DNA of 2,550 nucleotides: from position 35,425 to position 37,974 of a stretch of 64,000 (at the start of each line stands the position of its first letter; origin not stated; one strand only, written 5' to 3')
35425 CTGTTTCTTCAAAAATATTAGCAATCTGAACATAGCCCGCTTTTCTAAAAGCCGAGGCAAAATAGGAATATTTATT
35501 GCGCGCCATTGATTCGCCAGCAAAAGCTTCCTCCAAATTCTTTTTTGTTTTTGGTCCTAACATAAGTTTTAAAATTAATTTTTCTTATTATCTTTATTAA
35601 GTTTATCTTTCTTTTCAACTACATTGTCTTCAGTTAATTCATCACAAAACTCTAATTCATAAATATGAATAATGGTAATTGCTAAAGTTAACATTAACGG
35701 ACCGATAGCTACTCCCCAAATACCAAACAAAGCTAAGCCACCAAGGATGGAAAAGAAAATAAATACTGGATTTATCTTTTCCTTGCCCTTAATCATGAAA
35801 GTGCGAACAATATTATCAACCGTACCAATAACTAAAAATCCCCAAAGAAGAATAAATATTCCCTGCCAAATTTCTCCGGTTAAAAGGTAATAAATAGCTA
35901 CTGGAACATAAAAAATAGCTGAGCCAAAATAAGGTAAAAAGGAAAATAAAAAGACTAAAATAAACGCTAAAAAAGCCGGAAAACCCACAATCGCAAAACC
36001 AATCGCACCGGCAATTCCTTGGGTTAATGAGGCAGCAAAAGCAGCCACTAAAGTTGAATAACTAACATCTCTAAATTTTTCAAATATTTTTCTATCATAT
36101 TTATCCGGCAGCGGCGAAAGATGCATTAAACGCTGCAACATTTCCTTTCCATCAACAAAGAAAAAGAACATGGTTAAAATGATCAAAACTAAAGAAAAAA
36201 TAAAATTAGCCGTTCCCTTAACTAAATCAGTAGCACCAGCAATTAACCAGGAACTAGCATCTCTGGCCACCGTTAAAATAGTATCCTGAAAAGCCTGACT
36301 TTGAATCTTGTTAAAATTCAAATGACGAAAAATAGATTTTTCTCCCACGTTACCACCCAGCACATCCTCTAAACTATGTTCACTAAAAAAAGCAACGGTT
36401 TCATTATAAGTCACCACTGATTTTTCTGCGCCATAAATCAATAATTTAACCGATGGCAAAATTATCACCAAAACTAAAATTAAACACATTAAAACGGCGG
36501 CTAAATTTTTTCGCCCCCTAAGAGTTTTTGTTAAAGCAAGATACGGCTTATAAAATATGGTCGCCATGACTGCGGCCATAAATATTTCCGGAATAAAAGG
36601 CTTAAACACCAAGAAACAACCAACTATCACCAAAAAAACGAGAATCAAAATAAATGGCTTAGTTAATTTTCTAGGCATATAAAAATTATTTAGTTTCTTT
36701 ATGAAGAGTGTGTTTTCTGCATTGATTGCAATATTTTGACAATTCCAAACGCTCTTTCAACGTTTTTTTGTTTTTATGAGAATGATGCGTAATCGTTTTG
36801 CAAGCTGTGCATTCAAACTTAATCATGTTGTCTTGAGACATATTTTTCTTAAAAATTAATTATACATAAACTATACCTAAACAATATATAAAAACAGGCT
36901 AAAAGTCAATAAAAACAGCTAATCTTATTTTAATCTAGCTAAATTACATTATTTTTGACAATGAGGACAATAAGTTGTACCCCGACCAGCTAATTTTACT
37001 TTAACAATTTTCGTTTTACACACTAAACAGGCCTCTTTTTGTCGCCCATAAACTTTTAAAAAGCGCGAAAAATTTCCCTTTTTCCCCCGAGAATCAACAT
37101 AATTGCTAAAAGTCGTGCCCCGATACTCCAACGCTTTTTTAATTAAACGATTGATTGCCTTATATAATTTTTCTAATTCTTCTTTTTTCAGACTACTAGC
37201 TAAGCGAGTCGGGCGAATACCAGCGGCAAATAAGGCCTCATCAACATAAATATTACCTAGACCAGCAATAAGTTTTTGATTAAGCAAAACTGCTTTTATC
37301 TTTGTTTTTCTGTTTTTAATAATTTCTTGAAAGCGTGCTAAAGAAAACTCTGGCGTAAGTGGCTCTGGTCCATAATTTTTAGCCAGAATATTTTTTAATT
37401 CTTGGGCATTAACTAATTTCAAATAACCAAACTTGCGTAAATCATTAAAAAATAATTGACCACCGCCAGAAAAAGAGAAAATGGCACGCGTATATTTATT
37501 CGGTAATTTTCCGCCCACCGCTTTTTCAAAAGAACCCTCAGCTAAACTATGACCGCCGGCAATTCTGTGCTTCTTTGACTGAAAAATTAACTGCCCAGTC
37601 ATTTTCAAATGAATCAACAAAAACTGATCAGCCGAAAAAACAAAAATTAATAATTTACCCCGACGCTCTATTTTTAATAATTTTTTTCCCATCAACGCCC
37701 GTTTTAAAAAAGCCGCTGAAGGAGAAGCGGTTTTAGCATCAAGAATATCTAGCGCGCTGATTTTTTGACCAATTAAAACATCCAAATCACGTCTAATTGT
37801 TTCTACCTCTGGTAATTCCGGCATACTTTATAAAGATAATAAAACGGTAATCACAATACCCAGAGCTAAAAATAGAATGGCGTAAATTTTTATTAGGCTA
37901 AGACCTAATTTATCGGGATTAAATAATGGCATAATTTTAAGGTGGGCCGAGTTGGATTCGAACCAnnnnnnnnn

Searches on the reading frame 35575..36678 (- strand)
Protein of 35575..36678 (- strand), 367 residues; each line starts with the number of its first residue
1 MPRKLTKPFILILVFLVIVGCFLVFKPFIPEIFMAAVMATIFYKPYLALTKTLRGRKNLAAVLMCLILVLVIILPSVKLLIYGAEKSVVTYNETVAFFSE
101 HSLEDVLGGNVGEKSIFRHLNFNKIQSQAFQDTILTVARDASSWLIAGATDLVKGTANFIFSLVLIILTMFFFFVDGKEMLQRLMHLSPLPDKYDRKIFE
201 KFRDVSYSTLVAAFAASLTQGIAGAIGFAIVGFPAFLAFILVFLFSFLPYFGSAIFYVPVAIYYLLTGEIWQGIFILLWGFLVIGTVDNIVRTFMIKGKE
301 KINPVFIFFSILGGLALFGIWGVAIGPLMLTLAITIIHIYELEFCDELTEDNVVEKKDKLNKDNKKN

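Call 70: search_protein_families(library=pfam, proteins=[window:35575-36678:-], max_evalue=0.00001)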
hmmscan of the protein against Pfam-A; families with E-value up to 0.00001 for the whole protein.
window:35575-36678:- (367 aa): 1 family
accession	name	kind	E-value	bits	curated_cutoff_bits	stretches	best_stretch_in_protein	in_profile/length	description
PF01594.21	AI-2E_transport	-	1.8e-45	156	34.3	1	10-340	2-326/327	AI-2E family transporter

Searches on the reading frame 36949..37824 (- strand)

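Call 70: search_protein_families(library=pfam, proteins=[window:36949-37824:-], max_evalue=0.00001)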
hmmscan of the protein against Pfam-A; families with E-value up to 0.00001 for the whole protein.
window:36949-37824:- (291 aa): 4 families
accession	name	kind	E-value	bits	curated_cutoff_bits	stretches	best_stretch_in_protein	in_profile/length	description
PF06831.19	H2TH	-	1.9e-28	98.7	34.7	1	152-240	2-90/93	Formamidopyrimidine-DNA glycosylase H2TH domain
PF01149.29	Fapy_DNA_glyco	-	9.5e-28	97.6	25.5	1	1-134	1-116/117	Formamidopyrimidine-DNA glycosylase N-terminal domain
PF06827.20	zf-FPG_IleRS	-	2.4e-09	37.3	21.3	1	264-291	2-29/30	Zinc finger found in FPG and IleRS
PF05833.16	NFACT_N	-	1.9e-06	27.4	31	1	160-253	173-263/456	NFACT N-terminal and middle domains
